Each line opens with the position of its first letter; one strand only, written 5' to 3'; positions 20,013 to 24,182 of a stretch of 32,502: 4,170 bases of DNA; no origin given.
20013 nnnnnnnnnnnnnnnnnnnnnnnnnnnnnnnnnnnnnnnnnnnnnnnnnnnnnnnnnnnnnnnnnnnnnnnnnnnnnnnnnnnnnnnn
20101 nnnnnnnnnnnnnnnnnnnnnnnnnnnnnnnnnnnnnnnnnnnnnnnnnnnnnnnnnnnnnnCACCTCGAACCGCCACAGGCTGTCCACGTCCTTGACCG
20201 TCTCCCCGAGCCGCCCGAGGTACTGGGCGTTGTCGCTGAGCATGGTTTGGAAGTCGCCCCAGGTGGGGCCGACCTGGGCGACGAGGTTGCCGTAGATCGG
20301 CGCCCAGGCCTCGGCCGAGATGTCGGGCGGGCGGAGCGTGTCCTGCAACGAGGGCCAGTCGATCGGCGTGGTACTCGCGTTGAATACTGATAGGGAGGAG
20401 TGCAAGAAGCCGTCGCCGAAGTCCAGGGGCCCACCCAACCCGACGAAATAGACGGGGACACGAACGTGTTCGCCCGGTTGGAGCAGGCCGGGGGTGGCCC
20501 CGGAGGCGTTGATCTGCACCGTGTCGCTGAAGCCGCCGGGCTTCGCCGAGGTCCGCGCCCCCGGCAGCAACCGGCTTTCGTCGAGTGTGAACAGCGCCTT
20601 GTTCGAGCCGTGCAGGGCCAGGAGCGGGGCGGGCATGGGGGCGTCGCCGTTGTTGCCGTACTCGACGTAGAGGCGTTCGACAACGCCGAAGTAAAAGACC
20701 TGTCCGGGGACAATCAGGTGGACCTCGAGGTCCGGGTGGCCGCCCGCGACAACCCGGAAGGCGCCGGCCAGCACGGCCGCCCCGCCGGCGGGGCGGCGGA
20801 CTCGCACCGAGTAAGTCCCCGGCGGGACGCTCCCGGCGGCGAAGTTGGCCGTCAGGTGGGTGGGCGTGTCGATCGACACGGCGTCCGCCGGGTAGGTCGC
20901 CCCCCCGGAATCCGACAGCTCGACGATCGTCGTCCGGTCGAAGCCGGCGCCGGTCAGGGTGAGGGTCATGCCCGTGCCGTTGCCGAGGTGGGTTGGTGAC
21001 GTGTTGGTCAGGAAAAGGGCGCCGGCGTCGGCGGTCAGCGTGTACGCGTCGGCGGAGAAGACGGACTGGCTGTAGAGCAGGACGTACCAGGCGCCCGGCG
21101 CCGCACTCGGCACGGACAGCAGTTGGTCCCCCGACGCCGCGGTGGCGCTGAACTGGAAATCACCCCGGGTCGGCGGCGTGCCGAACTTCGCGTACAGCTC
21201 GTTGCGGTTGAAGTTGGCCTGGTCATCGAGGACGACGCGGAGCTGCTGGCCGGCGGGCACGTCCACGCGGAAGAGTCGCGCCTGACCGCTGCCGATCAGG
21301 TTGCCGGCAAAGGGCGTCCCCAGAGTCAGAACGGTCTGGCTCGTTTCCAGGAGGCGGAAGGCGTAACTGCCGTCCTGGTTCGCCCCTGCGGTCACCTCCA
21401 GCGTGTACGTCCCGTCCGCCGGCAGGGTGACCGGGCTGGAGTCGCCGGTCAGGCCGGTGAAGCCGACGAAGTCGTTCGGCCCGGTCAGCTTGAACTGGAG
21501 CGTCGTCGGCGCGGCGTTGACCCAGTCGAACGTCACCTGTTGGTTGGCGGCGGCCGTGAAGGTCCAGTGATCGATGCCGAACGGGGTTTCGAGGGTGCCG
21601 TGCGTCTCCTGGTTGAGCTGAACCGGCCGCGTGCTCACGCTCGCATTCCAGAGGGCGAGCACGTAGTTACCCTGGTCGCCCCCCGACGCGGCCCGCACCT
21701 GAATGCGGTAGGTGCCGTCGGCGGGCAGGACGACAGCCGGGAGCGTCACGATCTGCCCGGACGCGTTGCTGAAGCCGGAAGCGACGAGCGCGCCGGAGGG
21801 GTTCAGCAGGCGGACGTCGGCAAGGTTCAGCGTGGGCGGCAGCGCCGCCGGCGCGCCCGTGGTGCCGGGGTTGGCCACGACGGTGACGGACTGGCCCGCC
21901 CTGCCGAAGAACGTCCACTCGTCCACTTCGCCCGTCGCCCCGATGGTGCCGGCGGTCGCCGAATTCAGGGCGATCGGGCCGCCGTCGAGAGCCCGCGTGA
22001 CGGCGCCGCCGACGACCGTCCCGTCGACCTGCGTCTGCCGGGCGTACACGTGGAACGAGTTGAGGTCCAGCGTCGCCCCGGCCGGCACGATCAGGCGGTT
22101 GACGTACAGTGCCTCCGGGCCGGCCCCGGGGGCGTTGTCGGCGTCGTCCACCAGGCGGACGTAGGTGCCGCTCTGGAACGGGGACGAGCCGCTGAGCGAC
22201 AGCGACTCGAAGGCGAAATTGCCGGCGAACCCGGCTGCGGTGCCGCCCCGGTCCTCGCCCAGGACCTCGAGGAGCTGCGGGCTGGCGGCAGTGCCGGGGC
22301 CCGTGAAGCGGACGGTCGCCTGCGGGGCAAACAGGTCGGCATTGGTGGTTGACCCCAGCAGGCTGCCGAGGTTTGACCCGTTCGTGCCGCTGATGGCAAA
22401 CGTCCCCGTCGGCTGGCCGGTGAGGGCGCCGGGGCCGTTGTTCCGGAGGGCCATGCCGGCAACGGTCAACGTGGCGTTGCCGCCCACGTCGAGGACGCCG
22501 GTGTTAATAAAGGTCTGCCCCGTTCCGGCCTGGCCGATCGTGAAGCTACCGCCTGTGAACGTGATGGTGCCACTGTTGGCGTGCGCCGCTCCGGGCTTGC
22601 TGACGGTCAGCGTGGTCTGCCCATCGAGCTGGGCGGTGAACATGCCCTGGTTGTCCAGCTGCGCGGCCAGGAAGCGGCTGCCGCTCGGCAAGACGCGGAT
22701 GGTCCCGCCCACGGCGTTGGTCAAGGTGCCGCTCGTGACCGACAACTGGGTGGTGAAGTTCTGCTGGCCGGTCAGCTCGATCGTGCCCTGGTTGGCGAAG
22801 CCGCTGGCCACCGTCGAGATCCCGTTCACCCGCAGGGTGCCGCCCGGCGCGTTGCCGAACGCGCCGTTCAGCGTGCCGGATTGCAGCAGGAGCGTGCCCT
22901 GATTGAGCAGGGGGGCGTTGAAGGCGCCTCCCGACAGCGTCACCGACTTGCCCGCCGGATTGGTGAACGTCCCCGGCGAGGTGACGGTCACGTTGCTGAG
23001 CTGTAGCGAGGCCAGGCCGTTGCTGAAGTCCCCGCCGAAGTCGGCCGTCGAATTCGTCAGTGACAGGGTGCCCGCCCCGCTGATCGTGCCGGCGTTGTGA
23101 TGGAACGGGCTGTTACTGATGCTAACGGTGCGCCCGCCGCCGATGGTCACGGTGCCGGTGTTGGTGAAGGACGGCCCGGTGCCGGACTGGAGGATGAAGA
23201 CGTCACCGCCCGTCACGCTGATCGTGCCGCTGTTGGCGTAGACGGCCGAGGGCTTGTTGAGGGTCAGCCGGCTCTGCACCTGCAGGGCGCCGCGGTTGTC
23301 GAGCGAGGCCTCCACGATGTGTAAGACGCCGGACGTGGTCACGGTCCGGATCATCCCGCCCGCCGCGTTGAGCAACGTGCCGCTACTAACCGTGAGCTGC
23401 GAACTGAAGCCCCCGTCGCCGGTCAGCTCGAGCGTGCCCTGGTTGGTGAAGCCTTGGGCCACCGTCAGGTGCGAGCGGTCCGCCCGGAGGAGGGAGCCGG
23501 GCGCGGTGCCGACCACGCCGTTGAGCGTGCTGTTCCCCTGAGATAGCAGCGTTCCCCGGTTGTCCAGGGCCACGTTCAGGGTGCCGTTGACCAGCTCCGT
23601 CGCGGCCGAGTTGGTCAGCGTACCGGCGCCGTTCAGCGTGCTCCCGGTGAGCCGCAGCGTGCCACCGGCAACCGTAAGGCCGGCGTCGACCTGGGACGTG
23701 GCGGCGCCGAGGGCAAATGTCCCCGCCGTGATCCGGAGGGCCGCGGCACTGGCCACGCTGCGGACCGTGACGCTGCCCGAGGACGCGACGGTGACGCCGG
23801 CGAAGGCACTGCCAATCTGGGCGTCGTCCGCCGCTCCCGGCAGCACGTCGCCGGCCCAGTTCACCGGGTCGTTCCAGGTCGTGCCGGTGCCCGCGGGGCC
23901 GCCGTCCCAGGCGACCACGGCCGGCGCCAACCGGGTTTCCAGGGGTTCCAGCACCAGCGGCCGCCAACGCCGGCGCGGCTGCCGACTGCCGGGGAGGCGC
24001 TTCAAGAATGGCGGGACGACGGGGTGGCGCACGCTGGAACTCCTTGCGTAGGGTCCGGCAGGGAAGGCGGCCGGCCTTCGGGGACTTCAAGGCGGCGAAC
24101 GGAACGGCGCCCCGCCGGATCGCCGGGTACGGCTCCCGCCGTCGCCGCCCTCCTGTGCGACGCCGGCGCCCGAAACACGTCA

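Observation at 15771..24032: RHS/YD-shell giant whose post-DPxGL region is a 623-aa adhesin-like tail, with no immunity gene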

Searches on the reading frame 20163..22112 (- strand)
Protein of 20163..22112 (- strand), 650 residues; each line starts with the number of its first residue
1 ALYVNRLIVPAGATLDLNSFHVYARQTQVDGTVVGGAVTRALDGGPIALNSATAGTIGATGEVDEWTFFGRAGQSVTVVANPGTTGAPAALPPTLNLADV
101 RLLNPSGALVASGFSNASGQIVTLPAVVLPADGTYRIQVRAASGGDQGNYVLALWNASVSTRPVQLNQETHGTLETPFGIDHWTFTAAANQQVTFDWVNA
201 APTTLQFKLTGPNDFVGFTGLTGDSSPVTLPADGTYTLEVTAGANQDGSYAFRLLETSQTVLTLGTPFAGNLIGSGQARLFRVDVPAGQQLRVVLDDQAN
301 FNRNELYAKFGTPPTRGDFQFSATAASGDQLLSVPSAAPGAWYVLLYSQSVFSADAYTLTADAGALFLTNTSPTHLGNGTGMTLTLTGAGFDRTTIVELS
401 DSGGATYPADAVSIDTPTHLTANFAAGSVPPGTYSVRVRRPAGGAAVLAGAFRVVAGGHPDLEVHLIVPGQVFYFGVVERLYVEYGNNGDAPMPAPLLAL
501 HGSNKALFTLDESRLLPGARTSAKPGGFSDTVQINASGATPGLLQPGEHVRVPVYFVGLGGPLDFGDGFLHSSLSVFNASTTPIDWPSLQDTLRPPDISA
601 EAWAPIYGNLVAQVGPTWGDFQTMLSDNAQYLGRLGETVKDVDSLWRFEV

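Call 60: search_protein_families(library=pfam, proteins=[window:20163-22112:-], max_evalue=10)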
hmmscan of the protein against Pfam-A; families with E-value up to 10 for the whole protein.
window:20163-22112:- (650 aa): 6 families
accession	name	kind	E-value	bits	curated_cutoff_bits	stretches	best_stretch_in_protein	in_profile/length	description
PF04151.21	PPC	-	6.4e-18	65.8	25.9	4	279-348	3-70/70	Bacterial pre-peptidase C-terminal domain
PF10342.15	Kre9_KNH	-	0.00021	22.4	24.6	2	189-259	10-80/94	Kre9/KNH-like N-terminal Ig-like domain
PF13620.12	CarboxypepD_reg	-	0.00027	21.7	32.3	1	423-466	39-81/82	Carboxypeptidase regulatory-like domain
PF04234.18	CopC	-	0.069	14.6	23.3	0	98-143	33-78/92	CopC domain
PF05506.17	PLipase_C_C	-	0.081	14.3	24.4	1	138-216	10-74/80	Bacterial phospholipase C, C-terminal domain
PF25275.1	Golvesin_C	-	0.15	12.6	31.6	1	128-195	48-113/132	Golvesin C-terminal domain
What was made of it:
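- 20163..22112 (-): aa 641-1290: array of four PPC (pre-peptidase C-terminal) domains plus Ig-like domains. Pfam PPC E 6e-18 in 4 stretches; weak Kre9_KNH and CarboxypepD_reg matches (call 60).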

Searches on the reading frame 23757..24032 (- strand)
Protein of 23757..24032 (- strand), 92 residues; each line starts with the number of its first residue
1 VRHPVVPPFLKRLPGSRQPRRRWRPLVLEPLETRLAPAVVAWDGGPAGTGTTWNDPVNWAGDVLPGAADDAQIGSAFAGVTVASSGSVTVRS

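Call 60: search_protein_families(library=pfam, proteins=[window:23757-24032:-], max_evalue=10)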
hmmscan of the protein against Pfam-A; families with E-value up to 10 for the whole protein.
seq(92 aa): 0 families
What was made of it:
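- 23913..24032 (-): N-terminal Arg-rich leader with '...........' motif (aa 1-40); no hydrophobic signal-peptide core. No Pfam hit (call 60).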
